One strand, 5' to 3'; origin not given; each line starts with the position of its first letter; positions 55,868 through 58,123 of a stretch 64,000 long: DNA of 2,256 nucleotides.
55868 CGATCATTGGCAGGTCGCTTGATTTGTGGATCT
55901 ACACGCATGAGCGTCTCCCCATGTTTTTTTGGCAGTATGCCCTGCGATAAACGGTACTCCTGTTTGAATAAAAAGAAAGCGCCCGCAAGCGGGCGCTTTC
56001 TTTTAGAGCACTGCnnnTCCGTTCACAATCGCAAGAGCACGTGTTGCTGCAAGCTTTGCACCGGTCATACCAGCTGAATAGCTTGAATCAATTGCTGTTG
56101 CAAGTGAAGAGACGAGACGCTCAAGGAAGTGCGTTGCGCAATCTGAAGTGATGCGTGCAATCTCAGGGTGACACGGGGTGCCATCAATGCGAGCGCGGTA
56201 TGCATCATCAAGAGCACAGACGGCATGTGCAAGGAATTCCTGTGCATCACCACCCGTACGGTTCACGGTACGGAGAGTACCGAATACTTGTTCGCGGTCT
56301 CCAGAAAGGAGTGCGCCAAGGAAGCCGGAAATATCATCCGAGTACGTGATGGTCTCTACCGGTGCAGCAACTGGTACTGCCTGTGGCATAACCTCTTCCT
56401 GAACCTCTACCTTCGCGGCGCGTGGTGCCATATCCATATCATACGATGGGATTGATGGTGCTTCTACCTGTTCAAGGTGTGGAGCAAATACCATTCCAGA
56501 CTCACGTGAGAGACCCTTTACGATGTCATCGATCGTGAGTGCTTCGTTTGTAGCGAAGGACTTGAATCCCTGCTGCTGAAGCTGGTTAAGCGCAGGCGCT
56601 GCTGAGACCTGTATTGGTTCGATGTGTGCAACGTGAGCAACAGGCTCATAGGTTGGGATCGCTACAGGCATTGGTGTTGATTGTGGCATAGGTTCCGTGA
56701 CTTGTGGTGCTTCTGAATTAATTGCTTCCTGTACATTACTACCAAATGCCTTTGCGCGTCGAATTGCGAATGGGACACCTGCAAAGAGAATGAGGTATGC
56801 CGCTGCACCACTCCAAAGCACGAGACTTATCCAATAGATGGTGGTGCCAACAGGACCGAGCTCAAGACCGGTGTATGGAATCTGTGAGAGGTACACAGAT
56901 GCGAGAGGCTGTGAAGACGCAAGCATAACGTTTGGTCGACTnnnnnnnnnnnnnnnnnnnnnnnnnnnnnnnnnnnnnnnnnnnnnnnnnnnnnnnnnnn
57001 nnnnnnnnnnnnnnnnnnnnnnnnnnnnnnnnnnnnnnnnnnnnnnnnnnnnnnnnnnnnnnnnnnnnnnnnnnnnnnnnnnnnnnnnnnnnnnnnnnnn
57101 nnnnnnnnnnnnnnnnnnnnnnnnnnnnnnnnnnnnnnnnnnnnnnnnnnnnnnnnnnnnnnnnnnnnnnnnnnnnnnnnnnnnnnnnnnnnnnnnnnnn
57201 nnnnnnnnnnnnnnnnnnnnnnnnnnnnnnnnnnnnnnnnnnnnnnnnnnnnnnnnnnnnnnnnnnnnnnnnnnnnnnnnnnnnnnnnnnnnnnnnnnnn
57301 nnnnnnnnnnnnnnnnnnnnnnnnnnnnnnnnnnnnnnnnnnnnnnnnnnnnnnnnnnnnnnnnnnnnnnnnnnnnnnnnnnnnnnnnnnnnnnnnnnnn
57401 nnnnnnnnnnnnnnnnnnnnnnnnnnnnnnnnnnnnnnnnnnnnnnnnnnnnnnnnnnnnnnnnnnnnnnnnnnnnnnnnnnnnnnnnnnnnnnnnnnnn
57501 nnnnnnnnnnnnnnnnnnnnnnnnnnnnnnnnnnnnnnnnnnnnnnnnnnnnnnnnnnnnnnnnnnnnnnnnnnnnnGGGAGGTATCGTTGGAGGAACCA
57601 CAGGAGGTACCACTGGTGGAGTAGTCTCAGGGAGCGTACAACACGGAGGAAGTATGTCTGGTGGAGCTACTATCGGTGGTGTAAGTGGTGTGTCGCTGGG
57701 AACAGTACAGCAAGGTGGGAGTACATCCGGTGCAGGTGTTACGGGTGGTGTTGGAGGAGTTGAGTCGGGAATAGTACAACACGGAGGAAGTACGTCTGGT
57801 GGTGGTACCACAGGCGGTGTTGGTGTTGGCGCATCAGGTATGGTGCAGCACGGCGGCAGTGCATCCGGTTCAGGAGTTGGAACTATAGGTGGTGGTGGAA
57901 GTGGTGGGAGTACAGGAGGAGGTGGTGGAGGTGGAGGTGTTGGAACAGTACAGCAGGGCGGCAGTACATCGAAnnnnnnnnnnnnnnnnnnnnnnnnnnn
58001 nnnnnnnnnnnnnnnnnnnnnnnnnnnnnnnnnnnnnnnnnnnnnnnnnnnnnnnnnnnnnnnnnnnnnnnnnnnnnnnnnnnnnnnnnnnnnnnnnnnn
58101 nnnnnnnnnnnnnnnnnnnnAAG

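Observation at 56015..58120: Surface protein with five (D)VLPPCCT(V/I)P repeats (vicinal cysteines in poly-proline), two Ig-like modules, Gly12, IPYTG-TM-RRAK, and a C-terminal cytoplasmic domain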

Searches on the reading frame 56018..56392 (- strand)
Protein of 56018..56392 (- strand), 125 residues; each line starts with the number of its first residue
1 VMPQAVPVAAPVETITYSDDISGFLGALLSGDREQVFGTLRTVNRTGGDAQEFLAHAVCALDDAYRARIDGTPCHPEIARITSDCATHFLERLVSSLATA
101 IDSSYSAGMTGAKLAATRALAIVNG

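Call 32: search_solved_structures(query=A2, max_evalue=10, show_alignments=3)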
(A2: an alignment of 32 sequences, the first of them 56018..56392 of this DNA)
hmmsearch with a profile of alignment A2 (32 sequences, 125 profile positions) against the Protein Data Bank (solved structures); distinct sequences matched with E-value up to 10: 8.
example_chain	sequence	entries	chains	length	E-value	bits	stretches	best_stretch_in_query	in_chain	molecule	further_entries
9dm3_A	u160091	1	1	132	0.13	15.2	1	22-60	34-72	naphthalenediimide binding protein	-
6nyi_A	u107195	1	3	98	0.3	14.1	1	14-63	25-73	Design construct XXA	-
6nz1_A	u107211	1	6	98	0.38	13.7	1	14-63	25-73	Design construct XXA_GVDQ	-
9kfx_A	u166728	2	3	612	0.4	13.6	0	30-53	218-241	Synthetic PPR-DYW protein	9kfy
7e8n_A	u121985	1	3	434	0.48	13.4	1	16-57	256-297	Citrate synthase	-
7wxz_A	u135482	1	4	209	0.51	13.3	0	25-64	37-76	Spike protein S2'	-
8f4x_0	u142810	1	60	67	1.2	12.2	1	17-59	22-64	RC_I_1-H11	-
4zuz_A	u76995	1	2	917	2.4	11.1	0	67-96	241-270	SidC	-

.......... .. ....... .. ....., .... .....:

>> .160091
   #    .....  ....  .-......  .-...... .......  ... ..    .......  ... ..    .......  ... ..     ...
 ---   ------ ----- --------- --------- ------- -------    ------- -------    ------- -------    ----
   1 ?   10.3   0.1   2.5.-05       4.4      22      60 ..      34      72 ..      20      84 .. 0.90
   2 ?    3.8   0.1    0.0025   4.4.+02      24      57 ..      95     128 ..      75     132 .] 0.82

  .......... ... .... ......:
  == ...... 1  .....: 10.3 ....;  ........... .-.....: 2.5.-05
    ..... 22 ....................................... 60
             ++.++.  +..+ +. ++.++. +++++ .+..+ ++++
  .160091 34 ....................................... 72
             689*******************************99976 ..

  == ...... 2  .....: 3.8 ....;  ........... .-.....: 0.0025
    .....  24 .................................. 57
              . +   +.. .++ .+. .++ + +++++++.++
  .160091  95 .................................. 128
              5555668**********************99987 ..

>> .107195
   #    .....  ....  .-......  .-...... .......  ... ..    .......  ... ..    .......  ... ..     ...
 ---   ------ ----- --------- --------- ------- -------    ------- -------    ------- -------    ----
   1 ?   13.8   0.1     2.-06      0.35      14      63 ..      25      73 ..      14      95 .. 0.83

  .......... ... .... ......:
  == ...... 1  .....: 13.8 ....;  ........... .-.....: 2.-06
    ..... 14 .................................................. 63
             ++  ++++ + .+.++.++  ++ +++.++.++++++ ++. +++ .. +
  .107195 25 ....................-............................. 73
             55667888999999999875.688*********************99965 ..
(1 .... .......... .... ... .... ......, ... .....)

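Call 33: search_protein_families(library=pfam, alignment_id=A2, max_evalue=10)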
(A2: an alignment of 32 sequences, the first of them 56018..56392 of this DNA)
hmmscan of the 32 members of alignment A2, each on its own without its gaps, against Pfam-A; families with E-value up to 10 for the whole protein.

A. member 1, window:56018-56392:- (125 aa): 0 families

B. families by the number of members that match (of 32 scanned): 17 families
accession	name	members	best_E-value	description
PF24255.1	DUF7456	5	0.00037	Family of unknown function (DUF7456)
PF12169.13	DNA_pol3_gamma3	4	0.027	DNA polymerase III subunits gamma and tau domain III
PF13830.11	DUF4192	1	0.005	Domain of unknown function (DUF4192)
PF07729.17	FCD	1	0.0092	FCD domain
PF05494.18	MlaC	1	0.014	MlaC protein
PF17888.7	Carm_PH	1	0.035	Carmil pleckstrin homology domain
PF01910.22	Thiamine_BP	1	0.039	Thiamine-binding protein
PF22958.2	Ltn1_1st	1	0.045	E3 ubiquitin-protein ligase listerin, N-terminal domain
PF16859.10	TetR_C_11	1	0.05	Tetracyclin repressor-like, C-terminal domain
PF08715.16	CoV_peptidase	1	0.058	Coronavirus papain-like peptidase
PF02203.21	TarH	1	0.088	Tar ligand binding domain homologue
PF17177.10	PPR_long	1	0.13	Pentacotripeptide-repeat region of PRORP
PF16679.11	CDT1_C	1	0.16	DNA replication factor Cdt1 C-terminal domain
PF21644.2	ORF158L-like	1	0.17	Histone H3 binding protein ORF158L-like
PF11914.13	DUF3432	1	0.18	Domain of unknown function (DUF3432)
PF21694.2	DNA_pol3_delta_C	1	0.21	DNA polymerase III delta subunit, C-terminal domain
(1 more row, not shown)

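Call 45: search_protein_representatives(alignment_id=A2)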
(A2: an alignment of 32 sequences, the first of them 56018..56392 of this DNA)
Query: 32 sequences, 125 profile positions. Proteins with E-value up to 0.001 (for the whole library): 595; up to 1e-10: 543; up to 1e-30: 128. The best 150 are listed.
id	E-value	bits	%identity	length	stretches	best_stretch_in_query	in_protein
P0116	3.1e-45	169.1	-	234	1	6-124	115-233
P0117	1.1e-44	167.4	-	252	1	6-124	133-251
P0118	1.3e-44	167.2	-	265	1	6-124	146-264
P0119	1.4e-44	167.0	-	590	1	5-124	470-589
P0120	2.0e-44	166.6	-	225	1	4-124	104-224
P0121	2.2e-44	166.4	-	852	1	6-124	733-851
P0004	2.3e-44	166.3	-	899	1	4-124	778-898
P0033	2.7e-44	166.1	-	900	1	7-124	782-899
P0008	1.2e-43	164.0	-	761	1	5-124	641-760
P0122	3.5e-43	162.5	-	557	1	6-124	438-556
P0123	3.8e-43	162.4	-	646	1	4-124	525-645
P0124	4.9e-43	162.0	-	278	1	10-124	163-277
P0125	6.3e-43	161.7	-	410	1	4-124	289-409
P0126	6.3e-43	161.7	-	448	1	7-124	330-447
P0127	7.1e-43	161.5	-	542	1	4-124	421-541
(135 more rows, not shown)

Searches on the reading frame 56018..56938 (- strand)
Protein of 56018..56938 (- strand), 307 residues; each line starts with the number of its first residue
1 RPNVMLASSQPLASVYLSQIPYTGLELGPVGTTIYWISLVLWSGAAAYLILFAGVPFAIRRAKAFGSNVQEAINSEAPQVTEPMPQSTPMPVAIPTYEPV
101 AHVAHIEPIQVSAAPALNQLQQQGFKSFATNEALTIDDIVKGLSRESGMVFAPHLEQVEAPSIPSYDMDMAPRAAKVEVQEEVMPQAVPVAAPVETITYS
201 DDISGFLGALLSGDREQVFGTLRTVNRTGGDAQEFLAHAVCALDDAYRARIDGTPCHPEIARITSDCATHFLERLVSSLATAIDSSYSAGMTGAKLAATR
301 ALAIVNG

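Call 19: predict_structure(alignment_id=A1)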
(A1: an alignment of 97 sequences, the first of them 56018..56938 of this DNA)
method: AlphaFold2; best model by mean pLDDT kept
length: 307 residues; sequences in the alignment: 97
mean_pLDDT: 76.3   pTM: 0.45
mean pLDDT of the five models: 76.3, 76.1, 75.6, 75.4, 75.0
residues with pLDDT >= 90: 129; 70-90: 53; 50-70: 91; < 50: 34
segments of 3 or more residues with pLDDT < 50: 7-9, 110-116, 149-151, 153-155, 157-160
pLDDT, mean of each block of 10 residues (from residue 1): 48 55 69 92 96 92 90 79 60 56 50 48 63 74 58 46 52 57 70 80 96 98 96 95 97 96 98 97 75 94 97
secondary structure, 60 per line:
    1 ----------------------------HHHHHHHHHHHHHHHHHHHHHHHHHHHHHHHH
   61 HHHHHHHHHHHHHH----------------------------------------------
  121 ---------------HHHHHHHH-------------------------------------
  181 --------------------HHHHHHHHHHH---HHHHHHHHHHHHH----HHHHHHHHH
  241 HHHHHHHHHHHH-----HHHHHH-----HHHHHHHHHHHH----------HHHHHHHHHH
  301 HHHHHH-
elements in order: H29-74 H136-143 H201-211 H215-227 H232-252 H258-263 H269-280 H291-306

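Call 37: fold_search(model_id=the predicted structure, library=pdb)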
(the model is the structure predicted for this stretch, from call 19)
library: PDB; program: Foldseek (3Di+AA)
matches with E <= 10: 313; with E <= 0.001: 0
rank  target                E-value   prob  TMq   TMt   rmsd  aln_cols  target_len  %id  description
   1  8var_C                4.2e-03  1.00  0.31  0.26   2.6       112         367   12  Structure of the E. coli clamp loader bound to the beta clamp in a Closed-DNA2 conformation (released 2024-03-27)
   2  8vat_B                5.7e-03  1.00  0.31  0.27   2.8       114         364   12  Structure of the E. coli clamp loader bound to the beta clamp in a Open-RNAp/t conformation (released 2024-03-27)
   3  3glf_D                7.5e-03  1.00  0.31  0.27   3.7       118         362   11  Crystal Structure of the Ecoli Clamp Loader Bound to Primer-Template DNA (released 2009-05-26)
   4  8gj0_D                8.7e-03  1.00  0.31  0.27   3.5       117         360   12  E. coli clamp loader with open clamp on primed template DNA (form 1) (released 2024-03-27)
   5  8var_B                1.0e-02  1.00  0.31  0.27   2.6       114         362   12  Structure of the E. coli clamp loader bound to the beta clamp in a Closed-DNA2 conformation (released 2024-03-27)
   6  8val_B                1.0e-02  1.00  0.31  0.26   2.8       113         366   13  Structure of the E. coli clamp loader bound to the beta clamp in a Open-DNAp/t conformation (released 2024-03-27)
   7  8giy_C                1.1e-02  1.00  0.31  0.26   2.8       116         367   14  E. coli clamp loader with closed clamp (released 2024-03-27)
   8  8vap_D                1.5e-02  1.00  0.32  0.27   3.5       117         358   12  Structure of the E. coli clamp loader bound to the beta clamp in a Fully-Open conformation (released 2024-03-27)
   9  3glg_D                1.7e-02  1.00  0.32  0.27   3.6       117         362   12  Crystal Structure of a Mutant (gammaT157A) E. coli Clamp Loader Bound to Primer-Template DNA (released 2009-05-26)
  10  8giy_D                2.0e-02  1.00  0.31  0.27   2.3       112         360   12  E. coli clamp loader with closed clamp (released 2024-03-27)
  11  8giz_B                2.2e-02  1.00  0.31  0.26   2.8       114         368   12  E. coli clamp loader with open clamp (released 2024-03-27)
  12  8van_B                2.2e-02  1.00  0.30  0.26   3.5       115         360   13  Structure of the E. coli clamp loader bound to the beta clamp in an Initial-Binding conformation (released 2024-03-27)
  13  8gj0_B                2.3e-02  1.00  0.31  0.26   2.4       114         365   12  E. coli clamp loader with open clamp on primed template DNA (form 1) (released 2024-03-27)
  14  8gj1_D                2.3e-02  1.00  0.31  0.27   3.6       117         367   12  E. coli clamp loader with open clamp on primed template DNA (form 2) (released 2024-03-27)
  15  3glg_C                3.0e-02  1.00  0.32  0.27   2.6       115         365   11  Crystal Structure of a Mutant (gammaT157A) E. coli Clamp Loader Bound to Primer-Template DNA (released 2009-05-26)
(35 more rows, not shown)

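Call 43: find_related_loci(query=A1, collection=genome_contigs, flank=10000)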
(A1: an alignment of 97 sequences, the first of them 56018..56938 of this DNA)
Query A1 (307 aa) in genome_contigs; peptide patterns used: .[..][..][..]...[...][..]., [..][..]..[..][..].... (x = any residue, [..] = any of these).
346 stretches matched a pattern; 256 encode a relative of the query (tblastn E <= 1e-3); the best 80 are kept; 80 distinct loci.
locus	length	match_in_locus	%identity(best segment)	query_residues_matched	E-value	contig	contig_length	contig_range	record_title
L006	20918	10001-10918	81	1-307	3e-159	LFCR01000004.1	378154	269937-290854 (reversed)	MAG: Parcubacteria bacterium C7867-008 C7867_00009, whole genome shotgun sequence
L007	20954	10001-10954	66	2-307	1e-119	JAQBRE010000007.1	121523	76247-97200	MAG: Parcubacteria group bacterium isolate RYN_391 scaffold_1488345, whole genome shotgun sequence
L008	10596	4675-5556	50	1-307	1e-90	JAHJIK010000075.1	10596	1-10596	MAG: Patescibacteria group bacterium isolate Modern_marine_planktonic.mb.9 Modern_marine_plank.mb.9_k141_744118, whole g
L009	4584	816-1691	50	1-307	1e-89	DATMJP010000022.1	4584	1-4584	MAG TPA_asm: Candidatus Paceibacterota bacterium isolate SMAG_U13573 k141_102563, whole genome shotgun sequence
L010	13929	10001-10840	51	10-307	4e-88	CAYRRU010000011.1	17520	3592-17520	MAG TPA_asm: uncultured Candidatus Saccharibacteria bacterium isolate SRP278252_co2_14 genome assembly, contig: NODE_670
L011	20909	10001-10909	50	1-307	4e-87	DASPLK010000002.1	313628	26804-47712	MAG TPA_asm: Candidatus Paceibacterota bacterium isolate SMAG_U12061 k141_105660, whole genome shotgun sequence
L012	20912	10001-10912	50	1-307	4e-86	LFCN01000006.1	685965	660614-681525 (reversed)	MAG: Parcubacteria bacterium C7867-004 C7867_00001, whole genome shotgun sequence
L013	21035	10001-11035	46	1-307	1e-85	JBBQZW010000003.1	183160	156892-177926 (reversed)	MAG: Candidatus Paceibacteria bacterium isolate Co_metawrap_2255 Cmw_2255_k141_12200836_length_183160_cov_16.3408, whole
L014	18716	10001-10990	47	2-307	7e-85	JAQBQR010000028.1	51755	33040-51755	MAG: Parcubacteria group bacterium isolate RYN_378 scaffold_2650744, whole genome shotgun sequence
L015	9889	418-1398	48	2-307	1e-84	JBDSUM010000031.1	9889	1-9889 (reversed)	MAG: Candidatus Paceibacterota bacterium isolate cluster1_bin.581 k127_9535655, whole genome shotgun sequence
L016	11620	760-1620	49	11-307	1e-84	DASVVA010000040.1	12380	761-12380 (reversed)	MAG TPA_asm: Candidatus Paceibacterota bacterium isolate SMAG_U3331 k141_371468, whole genome shotgun sequence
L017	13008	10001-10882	48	1-307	4e-84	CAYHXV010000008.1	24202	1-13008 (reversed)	MAG TPA_asm: uncultured Candidatus Saccharibacteria bacterium isolate ERP119705_co17_327 genome assembly, contig: NODE_2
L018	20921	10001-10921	48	1-307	4e-83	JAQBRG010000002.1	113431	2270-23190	MAG: Parcubacteria group bacterium isolate RYN_393 scaffold_2404992, whole genome shotgun sequence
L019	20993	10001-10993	47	2-307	8e-83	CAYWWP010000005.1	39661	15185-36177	MAG TPA_asm: uncultured Candidatus Saccharibacteria bacterium isolate SRP135725_co1_119 genome assembly, contig: NODE_95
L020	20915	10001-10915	47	3-307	9e-83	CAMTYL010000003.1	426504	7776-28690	MAG: uncultured bacterium isolate G04_MAG_00032 genome assembly, contig: G04_MAG_00032_000000000003, whole genome shotgu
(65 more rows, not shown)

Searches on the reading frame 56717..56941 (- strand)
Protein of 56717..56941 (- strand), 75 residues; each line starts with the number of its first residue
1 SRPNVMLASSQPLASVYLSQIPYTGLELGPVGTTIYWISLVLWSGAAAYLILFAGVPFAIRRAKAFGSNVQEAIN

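Call 39: find_homologous_proteins(query=window:56717-56941:-, max_evalue=10)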
Query seq(75 aa): no candidate shares three 5-residue words with the query. No homologue found.

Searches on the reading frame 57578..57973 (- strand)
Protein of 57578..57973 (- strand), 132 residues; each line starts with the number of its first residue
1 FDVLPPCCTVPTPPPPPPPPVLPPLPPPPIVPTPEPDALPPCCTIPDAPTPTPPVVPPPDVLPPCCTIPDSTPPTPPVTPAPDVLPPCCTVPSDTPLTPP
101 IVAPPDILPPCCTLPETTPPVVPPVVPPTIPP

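Call 53: find_homologous_proteins(query=window:57578-57973:-, max_evalue=1)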
Query seq(132 aa): 924 candidates shared short words with the query, none scored E <= 1.
